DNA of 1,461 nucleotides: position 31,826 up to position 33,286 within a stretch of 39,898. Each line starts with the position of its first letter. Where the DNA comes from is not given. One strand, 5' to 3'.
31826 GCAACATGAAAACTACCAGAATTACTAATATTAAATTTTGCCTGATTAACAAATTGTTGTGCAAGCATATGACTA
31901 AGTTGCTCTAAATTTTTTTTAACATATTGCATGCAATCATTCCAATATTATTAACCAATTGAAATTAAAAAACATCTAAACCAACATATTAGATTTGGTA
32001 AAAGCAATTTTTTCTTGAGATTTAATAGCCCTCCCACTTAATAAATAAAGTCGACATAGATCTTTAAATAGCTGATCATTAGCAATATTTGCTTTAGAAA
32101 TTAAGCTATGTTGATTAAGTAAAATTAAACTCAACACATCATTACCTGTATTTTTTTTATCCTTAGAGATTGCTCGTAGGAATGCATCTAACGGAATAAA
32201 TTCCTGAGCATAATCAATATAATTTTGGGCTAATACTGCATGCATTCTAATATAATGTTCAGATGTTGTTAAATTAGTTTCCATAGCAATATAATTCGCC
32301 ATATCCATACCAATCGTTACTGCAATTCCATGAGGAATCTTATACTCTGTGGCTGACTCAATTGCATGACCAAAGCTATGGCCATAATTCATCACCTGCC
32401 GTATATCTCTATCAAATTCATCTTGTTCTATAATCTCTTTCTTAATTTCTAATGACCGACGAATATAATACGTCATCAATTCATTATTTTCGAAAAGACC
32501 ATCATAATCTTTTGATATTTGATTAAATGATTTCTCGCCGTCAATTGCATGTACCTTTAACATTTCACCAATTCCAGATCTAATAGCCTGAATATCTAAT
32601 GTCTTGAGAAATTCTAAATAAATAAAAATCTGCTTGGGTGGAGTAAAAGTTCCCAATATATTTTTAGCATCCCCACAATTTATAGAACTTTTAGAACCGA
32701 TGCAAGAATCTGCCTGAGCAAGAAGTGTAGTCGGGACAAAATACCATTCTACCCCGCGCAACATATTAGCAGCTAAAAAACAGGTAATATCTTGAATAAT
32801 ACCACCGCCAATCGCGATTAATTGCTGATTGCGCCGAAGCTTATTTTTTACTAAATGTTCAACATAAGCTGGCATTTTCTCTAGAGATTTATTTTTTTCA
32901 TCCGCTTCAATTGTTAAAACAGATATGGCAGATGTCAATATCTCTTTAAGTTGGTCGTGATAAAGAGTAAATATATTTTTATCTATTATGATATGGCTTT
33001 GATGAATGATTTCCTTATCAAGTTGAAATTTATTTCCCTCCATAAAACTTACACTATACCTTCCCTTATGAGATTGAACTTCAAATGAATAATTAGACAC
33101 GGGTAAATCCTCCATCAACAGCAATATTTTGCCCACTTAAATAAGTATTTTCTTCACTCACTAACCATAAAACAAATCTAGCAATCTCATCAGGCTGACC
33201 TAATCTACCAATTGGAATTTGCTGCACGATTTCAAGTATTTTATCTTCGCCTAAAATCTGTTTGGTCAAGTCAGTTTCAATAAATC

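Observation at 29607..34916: Six-gene sugar-phosphate oxidation/cyclisation cassette inside a polysaccharide locus: candidate route to a carbocyclic sugar acid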

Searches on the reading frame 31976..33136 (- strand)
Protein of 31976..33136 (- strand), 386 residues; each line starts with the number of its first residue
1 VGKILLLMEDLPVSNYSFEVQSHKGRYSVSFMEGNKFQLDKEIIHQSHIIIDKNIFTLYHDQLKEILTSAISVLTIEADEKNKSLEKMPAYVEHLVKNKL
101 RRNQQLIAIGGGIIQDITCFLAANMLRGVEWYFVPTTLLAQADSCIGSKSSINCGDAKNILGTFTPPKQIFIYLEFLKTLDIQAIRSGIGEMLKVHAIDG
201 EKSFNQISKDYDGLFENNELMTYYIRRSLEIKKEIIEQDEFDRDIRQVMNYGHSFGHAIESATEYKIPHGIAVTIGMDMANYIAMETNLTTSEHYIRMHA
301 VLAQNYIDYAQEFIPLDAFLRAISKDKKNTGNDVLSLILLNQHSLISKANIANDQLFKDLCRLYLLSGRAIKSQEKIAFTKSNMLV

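Call 4: search_protein_families(library=pfam, proteins=[window:31976-33136:-], max_evalue=0.01)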
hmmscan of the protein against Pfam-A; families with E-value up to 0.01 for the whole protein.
window:31976-33136:- (386 aa): 3 families
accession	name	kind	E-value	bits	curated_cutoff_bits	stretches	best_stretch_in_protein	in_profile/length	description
PF24621.2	DHQS_C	-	1.9e-34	119.1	27.6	1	188-329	1-144/144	3-dehydroquinate synthase C-terminal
PF01761.26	DHQ_synthase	-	8e-34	116.2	24.2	1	74-186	2-114/115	3-dehydroquinate synthase N-terminal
PF13685.12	Fe-ADH_2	-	1.1e-05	25.9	28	1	44-137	19-107/149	Iron-containing alcohol dehydrogenase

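Call 5: search_protein_families(library=ncbifam, proteins=[window:31976-33136:-], max_evalue=0.00001)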
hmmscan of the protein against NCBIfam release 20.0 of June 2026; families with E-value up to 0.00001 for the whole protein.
window:31976-33136:- (386 aa): 6 families
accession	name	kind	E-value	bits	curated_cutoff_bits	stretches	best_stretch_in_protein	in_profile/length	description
TIGR04425.1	P_lya_rel_AroB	hypoth_equivalog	3.5e-141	470.2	400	1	20-365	1-345/348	AroB-related putative sugar phosphate phospholyase (cyclizing)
TIGR01357.1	aroB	equivalog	4.1e-81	272.9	305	1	41-351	15-334/344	3-dehydroquinate synthase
NF004852.0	PRK06203.1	equivalog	2.5e-43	148.4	333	1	53-304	72-326/407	3-dehydroquinate synthase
NF010556.0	PRK13951.1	equivalog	1.4e-38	133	560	1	75-357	210-488/492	bifunctional shikimate kinase AroK/3-dehydroquinate synthase AroB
NF010627.0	PRK14021.1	equivalog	1.4e-30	106.3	565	1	72-342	239-518/542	bifunctional shikimate kinase/3-dehydroquinate synthase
NF002022.0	PRK00843.1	equivalog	2.5e-06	26.7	413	0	45-193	35-173/350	NAD(P)-dependent glycerol-1-phosphate dehydrogenase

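Call 7: find_homologous_proteins(query=window:31976-33136:-, max_evalue=1e-20)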
Query window:31976-33136:- (386 aa): 7610 proteins with E <= 1e-20 among 8000 candidates; the best 120 are listed.
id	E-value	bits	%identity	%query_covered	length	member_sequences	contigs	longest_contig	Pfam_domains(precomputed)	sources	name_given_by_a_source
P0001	1.3e-247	839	100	98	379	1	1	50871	PF13685.13,PF24621.3,PF01761.27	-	-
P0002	9.1e-169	579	72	94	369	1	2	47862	PF24621.3,PF01761.27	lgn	-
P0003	1.0e-166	572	74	90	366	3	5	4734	PF24621.3,PF01761.27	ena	-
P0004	2.5e-156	538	68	91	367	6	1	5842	PF13685.13,PF24621.3,PF01761.27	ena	-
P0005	1.3e-155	536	69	92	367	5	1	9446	PF13685.13,PF24621.3,PF01761.27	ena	-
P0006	1.4e-152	526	67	91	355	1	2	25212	PF24621.3,PF01761.27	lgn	-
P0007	1.2e-147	510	65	94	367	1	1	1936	PF24621.3,PF01761.27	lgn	-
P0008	3.0e-144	499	66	94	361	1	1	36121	PF24621.3,PF01761.27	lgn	-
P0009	3.5e-144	498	71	82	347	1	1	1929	PF24621.3,PF01761.27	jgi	jgi:3-dehydroquinate synthase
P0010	8.2e-142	491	66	92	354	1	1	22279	PF24621.3,PF01761.27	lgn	-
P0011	3.8e-141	488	61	95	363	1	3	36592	PF24621.3,PF01761.27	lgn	-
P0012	5.0e-140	485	63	90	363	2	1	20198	PF24621.3,PF01761.27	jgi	jgi:3-dehydroquinate synthase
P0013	7.9e-140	484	63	94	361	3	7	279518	PF24621.3,PF01761.27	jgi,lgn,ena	jgi:3-dehydroquinate synthase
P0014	2.0e-139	483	63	91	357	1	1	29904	PF24621.3,PF01761.27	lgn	-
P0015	8.6e-139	481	65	94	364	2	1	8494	PF24621.3,PF01761.27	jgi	-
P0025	1.1e-132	461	60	91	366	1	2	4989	PF24621.3,PF01761.27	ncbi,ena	-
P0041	4.9e-128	445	58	94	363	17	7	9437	PF24621.3,PF01761.27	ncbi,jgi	jgi:3-dehydroquinate synthase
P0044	2.3e-127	443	57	90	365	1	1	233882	PF24621.3,PF01761.27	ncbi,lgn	-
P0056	2.3e-125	437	57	91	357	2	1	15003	PF24621.3,PF01761.27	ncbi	-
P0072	1.0e-123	431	58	90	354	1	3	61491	PF24621.3,PF01761.27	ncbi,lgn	-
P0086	4.7e-123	429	57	91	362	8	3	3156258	PF24621.3,PF01761.27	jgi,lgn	jgi:3-dehydroquinate synthase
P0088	5.7e-123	429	56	92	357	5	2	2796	PF24621.3,PF01761.27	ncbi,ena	-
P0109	6.6e-122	425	56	91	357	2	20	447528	PF24621.3,PF01761.27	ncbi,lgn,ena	ncbi:MAG: AroB-related putative sugar phosphate phospholyase (cyclizing) [Rhodospirillales bacterium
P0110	6.6e-122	425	56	90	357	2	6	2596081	PF24621.3,PF01761.27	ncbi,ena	-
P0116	9.2e-122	425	58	91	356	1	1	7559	PF24621.3,PF01761.27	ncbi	-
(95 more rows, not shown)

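Call 9: find_related_loci(query=window:31976-33136:-, collection=genome_contigs, flank=10000)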
Query window:31976-33136:- (386 aa) in genome_contigs; peptide patterns used: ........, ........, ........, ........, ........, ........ (x = any residue, [..] = any of these).
133 stretches matched a pattern; 42 encode a relative of the query (tblastn E <= 1e-3); 42 distinct loci.
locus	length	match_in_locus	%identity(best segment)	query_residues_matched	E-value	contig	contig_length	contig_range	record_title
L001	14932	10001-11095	60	3-371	1e-139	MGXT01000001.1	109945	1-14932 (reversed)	MAG: Gammaproteobacteria bacterium RIFCSPHIGHO2_12_FULL_35_23 rifcsphigho2_12_scaffold_111, whole genome shotgun sequenc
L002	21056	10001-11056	56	18-370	2e-131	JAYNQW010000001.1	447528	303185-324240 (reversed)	MAG: Rhodospirillaceae bacterium isolate 139539_COM_concoct_bins.tsv.212 NODE_6_length_447528_cov_8.306110, whole genome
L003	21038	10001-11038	58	20-366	3e-131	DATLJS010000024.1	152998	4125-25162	MAG TPA_asm: Candidatus Sulfotelmatobacter sp. isolate SMAG_U13702 k141_959764, whole genome shotgun sequence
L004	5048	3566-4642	55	9-370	4e-131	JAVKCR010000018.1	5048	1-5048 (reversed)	MAG: Rhodospirillales bacterium isolate F4-SAH-26 k141_557, whole genome shotgun sequence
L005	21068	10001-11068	60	6-365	6e-128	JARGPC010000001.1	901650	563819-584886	MAG: Coxiellaceae bacterium isolate bin_ma_oilr2.010 NODE_2_length_901650_cov_31.252139, whole genome shotgun sequence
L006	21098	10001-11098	54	2-369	1e-126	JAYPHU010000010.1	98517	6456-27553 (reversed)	MAG: Rhodospirillaceae bacterium isolate 139577_S178_metabat_bins_sens.tsv.044 NODE_110_length_98517_cov_10.956765, whol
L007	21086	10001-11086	54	8-365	1e-126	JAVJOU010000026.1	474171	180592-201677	MAG: Rhodospirillales bacterium isolate A1-SPW-30 k141_27898, whole genome shotgun sequence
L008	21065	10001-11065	54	9-365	1e-125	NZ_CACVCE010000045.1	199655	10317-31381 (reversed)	Magnetospirillum sp. LM-5, whole genome shotgun sequence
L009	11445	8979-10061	55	8-370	1e-125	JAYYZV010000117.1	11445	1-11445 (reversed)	MAG: Pseudomonadota bacterium isolate XB_MAG1168 DB_MAG1168_0117, whole genome shotgun sequence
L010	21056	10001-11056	55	17-369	9e-126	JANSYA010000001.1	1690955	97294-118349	MAG: bacterium isolate bin.39 k141_345857_length_1690955_cov_211.4465, whole genome shotgun sequence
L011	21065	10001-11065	54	9-365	3e-125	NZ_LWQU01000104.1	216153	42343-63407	Magnetospirillum moscoviense strain BB-1 NODE_1_length_216153_cov_125.494_ID_3737, whole genome shotgun sequence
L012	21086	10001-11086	53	9-370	1e-123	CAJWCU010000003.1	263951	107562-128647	MAG TPA_asm: uncultured Rhodospirillaceae bacterium isolate ERR599081_bin.38_MetaBAT_v2.12.1_MAG genome assembly, contig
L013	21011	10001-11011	56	9-348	3e-122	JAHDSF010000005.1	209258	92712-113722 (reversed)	MAG: Rhodospirillales bacterium isolate SV3-B17.1 k141_45683, whole genome shotgun sequence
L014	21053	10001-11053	54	13-365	2e-121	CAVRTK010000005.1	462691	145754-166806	MAG: uncultured Actinomycetes bacterium isolate MFD02840.bin.2.285 genome assembly, contig: contig_26983, whole genome s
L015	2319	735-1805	52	3-361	2e-126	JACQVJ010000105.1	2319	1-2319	MAG: Ignavibacteriae bacterium isolate NC_groundwater_1460_Ag_S-0.65um_52_13 S_p65_S5_coassembly_k141_1476797, whole gen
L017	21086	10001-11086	52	2-365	4e-119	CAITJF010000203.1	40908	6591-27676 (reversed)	MAG: uncultured Nitrosomonadales bacterium isolate LJ_bin-3679 genome assembly, contig: bin-3679:203/268, whole genome s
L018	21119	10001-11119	53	4-379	9e-119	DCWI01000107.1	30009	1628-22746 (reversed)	MAG TPA_asm: Nitrospiraceae bacterium UBA2166 UBA2166_contig_4115, whole genome shotgun sequence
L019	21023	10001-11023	52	20-361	3e-118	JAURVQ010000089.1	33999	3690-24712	MAG: Gammaproteobacteria bacterium isolate E1_concoct.bin.78 E1_k141_117524, whole genome shotgun sequence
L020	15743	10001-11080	52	3-365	2e-116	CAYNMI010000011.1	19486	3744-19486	MAG TPA_asm: uncultured Desulfobacca sp. isolate binchicken_co151_70 genome assembly, contig: NODE_3923_length_19486_cov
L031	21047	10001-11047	43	3-355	3e-81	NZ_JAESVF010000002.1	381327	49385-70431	Joostella sp. CR20 2, whole genome shotgun sequence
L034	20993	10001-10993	42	8-339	6e-71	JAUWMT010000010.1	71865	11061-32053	MAG: Candidatus Cloacimonadota bacterium isolate CSMAG_2405 CSMAG_2405_k141_57623_length_71865_cov_16.7527, whole genome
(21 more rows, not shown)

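Call 19: search_solved_structures(query=window:31976-33136:-, max_evalue=1e-10, show_alignments=1)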
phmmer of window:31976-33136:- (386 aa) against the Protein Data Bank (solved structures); distinct sequences matched with E-value up to 1e-10: 16.
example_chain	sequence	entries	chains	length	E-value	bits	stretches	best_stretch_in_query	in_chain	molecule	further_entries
3clh_A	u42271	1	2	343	1.9e-47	165.3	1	46-339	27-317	3-dehydroquinate synthase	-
1xag_A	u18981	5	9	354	2.8e-42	148.3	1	45-343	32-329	3-dehydroquinate synthase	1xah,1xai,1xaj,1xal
6lk2_A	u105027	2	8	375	4e-41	144.5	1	48-339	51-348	3-dehydroquinate synthase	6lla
5hvn_A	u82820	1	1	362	1.8e-39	139.1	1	50-353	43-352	3-dehydroquinate synthase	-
5eks_A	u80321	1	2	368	1.8e-39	139.1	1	37-343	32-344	3-dehydroquinate synthase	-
3okf_A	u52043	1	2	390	3.6e-39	138.1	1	72-334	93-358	3-dehydroquinate synthase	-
3zok_A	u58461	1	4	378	1.6e-38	136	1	52-341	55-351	3-DEHYDROQUINATE SYNTHASE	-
1ujn_A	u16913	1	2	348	5.3e-34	121.1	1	73-280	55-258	dehydroquinate synthase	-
3qbd_A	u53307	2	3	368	1.2e-33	119.9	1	83-340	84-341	3-dehydroquinate synthase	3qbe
6hqv_A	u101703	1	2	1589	2.7e-33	118.8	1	49-355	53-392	Pentafunctional AROM polypeptide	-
6c5c_A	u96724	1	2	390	6e-32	114.3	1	75-336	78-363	3-dehydroquinate synthase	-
1dqs_A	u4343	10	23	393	6.1e-32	114.3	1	101-283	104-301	PROTEIN (3-DEHYDROQUINATE SYNTHASE) | 3-DEHYDROQUINATE SYNTHASE | Pentafunctional AROM polypeptide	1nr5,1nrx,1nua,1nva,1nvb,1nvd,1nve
7u5s_A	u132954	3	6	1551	2.5e-30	109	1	75-335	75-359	Pentafunctional AROM polypeptide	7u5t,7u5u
2d2x_A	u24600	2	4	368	3.6e-28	101.9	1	70-316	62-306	2-deoxy-scyllo-inosose synthase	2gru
4p53_A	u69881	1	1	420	8.8e-26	94.1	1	49-299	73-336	Cyclase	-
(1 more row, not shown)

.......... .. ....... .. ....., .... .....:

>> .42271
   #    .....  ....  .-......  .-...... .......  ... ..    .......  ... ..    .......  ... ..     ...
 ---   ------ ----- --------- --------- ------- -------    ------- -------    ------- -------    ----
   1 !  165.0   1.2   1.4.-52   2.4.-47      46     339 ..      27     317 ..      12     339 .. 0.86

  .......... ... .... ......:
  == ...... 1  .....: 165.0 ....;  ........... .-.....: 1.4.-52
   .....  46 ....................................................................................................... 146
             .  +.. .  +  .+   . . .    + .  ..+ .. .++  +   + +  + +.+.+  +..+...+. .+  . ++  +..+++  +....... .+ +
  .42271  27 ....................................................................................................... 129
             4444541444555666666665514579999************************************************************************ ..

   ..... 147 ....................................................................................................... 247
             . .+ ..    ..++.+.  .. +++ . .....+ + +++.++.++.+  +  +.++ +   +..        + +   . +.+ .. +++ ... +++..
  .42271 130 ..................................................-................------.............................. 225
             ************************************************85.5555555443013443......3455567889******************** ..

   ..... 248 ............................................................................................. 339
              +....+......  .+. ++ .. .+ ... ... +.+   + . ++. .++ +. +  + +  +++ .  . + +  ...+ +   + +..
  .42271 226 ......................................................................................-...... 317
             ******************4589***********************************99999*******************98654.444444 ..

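Call 31: find_encoding_contigs(protein=P0002, flank=10000, max_places=2)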
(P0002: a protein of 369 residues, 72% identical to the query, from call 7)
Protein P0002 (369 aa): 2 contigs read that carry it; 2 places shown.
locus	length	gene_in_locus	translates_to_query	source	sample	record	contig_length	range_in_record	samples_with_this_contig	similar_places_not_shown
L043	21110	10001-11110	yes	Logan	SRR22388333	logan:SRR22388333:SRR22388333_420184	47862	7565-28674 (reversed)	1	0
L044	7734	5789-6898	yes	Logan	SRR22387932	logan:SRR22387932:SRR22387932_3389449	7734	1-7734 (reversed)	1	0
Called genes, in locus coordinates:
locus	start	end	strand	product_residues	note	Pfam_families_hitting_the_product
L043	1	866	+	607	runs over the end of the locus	PF27859:LIC12162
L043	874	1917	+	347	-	PF08242:Methyltransf_12 (faint), PF13489:Methyltransf_23, PF08241:Methyltransf_11 (weak)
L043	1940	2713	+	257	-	PF03328:HpcH_HpaI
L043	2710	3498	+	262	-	PF02348:CTP_transf_3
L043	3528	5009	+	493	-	-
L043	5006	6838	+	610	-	-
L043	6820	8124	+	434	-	PF01041:DegT_DnrJ_EryC1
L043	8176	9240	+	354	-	PF01408:GFO_IDH_MocA, PF02894:GFO_IDH_MocA_C, PF22725:GFO_IDH_MocA_C3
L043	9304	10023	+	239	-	PF00106:adh_short, PF23441:SDR (faint), PF01370:Epimerase, PF08659:KR (weak), PF13561:adh_short_C2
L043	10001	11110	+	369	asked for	PF01761:DHQ_synthase, PF24621:DHQS_C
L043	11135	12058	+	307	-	PF00389:2-Hacid_dh, PF02826:2-Hacid_dh_C, PF00670:AdoHcyase_NAD (weak)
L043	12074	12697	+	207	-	PF13580:SIS_2, PF01380:SIS (weak)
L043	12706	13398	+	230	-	PF01182:Glucosamine_iso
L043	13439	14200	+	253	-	PF13489:Methyltransf_23 (faint)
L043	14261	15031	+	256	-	PF00483:NTP_transferase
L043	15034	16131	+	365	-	PF01073:3Beta_HSD (weak), PF01370:Epimerase, PF02719:Polysacc_synt_2, PF04321:RmlD_sub_bind, PF16363:GDP_Man_Dehyd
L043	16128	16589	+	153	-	PF00908:dTDP_sugar_isom (weak)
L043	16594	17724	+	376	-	PF01041:DegT_DnrJ_EryC1, PF00155:Aminotran_1_2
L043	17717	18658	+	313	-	PF13641:Glyco_tranf_2_3, PF00535:Glycos_transf_2, PF10111:Glyco_tranf_2_2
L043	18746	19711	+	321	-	PF01073:3Beta_HSD, PF01370:Epimerase, PF04321:RmlD_sub_bind, PF07993:NAD_binding_4 (faint), PF13460:NAD_binding_10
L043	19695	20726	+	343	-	PF00534:Glycos_transf_1 (weak)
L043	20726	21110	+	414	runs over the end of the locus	PF13579:Glyco_trans_4_4, PF00534:Glycos_transf_1, PF13692:Glyco_trans_1_4, PF26337:Gtf3_C (faint)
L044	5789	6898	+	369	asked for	PF01761:DHQ_synthase, PF24621:DHQS_C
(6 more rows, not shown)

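Call 32: find_encoding_contigs(protein=P0008, flank=10000, max_places=2)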
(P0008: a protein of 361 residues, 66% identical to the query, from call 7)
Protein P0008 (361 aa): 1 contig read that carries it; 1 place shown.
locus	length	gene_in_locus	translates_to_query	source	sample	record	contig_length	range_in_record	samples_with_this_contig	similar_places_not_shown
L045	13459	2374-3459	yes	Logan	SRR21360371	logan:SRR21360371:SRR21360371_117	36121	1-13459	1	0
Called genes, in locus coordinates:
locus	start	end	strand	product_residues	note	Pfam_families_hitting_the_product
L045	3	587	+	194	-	?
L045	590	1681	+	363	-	PF01408:GFO_IDH_MocA, PF02894:GFO_IDH_MocA_C, PF22725:GFO_IDH_MocA_C3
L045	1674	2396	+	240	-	PF23441:SDR (faint), PF00106:adh_short, PF01370:Epimerase, PF08659:KR (faint), PF13561:adh_short_C2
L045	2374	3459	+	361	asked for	PF01761:DHQ_synthase, PF24621:DHQS_C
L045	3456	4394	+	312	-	PF00389:2-Hacid_dh, PF02826:2-Hacid_dh_C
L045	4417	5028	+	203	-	PF13580:SIS_2, PF01380:SIS (faint)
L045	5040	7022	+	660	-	-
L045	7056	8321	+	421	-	-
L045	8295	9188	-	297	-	PF00535:Glycos_transf_2, PF10111:Glyco_tranf_2_2, PF13641:Glyco_tranf_2_3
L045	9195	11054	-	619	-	PF13522:GATase_6, PF13537:GATase_7, PF00733:Asn_synthase, PF06508:QueC (faint)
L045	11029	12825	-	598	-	PF07940:Hepar_II_III_C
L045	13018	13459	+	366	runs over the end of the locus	PF00534:Glycos_transf_1, PF13692:Glyco_trans_1_4, PF13524:Glyco_trans_1_2 (weak), PF20706:GT4-conflict (weak)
